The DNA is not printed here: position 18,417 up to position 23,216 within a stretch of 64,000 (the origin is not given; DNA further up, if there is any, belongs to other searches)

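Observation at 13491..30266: A single 16.8-kb ORF (5,591 aa) fills more than half of the visible phage module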

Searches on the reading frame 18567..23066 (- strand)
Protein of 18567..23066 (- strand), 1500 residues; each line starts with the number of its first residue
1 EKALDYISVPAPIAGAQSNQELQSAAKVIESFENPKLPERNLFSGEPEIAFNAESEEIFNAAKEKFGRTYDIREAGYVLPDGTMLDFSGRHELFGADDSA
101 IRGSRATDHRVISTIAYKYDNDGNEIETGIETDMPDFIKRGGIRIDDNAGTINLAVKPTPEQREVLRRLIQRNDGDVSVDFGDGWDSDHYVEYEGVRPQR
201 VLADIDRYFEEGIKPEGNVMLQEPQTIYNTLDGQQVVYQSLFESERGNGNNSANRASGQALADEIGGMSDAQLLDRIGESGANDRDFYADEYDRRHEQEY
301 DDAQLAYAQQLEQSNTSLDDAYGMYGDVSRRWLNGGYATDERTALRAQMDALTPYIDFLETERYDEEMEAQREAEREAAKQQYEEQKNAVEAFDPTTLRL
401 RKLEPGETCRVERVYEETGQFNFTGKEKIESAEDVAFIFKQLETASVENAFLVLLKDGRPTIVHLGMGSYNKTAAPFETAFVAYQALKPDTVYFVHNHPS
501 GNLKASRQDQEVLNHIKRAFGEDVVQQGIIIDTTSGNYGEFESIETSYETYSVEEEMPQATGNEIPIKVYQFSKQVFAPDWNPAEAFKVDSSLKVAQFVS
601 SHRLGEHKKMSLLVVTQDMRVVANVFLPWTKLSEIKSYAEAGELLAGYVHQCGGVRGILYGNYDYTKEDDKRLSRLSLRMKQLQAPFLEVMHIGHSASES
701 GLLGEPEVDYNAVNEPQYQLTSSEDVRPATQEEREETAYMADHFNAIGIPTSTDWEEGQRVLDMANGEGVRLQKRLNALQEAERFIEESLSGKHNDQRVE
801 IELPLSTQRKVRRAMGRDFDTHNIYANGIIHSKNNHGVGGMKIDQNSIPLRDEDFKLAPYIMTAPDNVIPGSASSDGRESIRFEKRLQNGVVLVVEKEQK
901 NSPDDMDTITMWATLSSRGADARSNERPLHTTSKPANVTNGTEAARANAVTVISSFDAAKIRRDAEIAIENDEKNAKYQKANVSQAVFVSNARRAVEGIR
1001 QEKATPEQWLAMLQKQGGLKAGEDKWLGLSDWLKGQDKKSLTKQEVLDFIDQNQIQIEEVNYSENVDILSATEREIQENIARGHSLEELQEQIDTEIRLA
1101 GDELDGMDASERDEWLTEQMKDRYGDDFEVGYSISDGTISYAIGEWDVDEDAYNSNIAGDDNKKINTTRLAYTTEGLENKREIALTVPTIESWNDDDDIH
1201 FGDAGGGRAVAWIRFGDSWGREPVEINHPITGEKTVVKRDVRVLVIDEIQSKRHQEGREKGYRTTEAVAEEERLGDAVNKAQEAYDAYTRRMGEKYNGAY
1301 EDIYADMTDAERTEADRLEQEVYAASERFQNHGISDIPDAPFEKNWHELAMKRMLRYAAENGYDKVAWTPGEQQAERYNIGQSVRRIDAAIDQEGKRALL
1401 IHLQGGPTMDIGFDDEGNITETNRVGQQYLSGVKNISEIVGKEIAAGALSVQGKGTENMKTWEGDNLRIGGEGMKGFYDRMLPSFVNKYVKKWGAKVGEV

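Call 4: search_protein_families(library=pfam, proteins=[window:18567-23066:-], max_evalue=0.1)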
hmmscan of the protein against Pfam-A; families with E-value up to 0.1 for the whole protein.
window:18567-23066:- (1500 aa): 2 families
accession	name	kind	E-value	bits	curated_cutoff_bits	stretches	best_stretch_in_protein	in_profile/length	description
PF04002.20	RadC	-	4e-07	30.4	22.1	1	430-520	2-95/121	RadC-like JAB domain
PF18812.6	PBECR3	-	1.2e-06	28.9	30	1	810-912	10-106/115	phage-Barnase-EndoU-ColicinE5/D-RelE like nuclease3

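Call 5: search_protein_families(library=phrogs, proteins=[window:18567-23066:-], max_evalue=0.01)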
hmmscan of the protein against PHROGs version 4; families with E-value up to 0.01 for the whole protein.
window:18567-23066:- (1500 aa): 1 family
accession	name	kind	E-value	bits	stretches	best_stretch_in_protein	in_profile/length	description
phrog_10276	-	DNA, RNA and nucleotide metabolism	0.00026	22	1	437-519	39-125/153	DNA repair protein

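Call 107: search_protein_families(library=ncbifam, proteins=[window:18567-23066:-], max_evalue=0.01)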
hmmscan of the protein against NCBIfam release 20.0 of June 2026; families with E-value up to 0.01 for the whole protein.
window:18567-23066:- (1500 aa): 2 families
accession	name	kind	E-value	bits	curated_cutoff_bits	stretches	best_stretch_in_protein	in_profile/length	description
NF000642.1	PRK00024.1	equivalog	2e-06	27.6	180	1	423-519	85-184/212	RadC family protein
TIGR00608.1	radc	subfamily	0.0042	16.8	133.85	1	428-519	96-190/218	RadC family protein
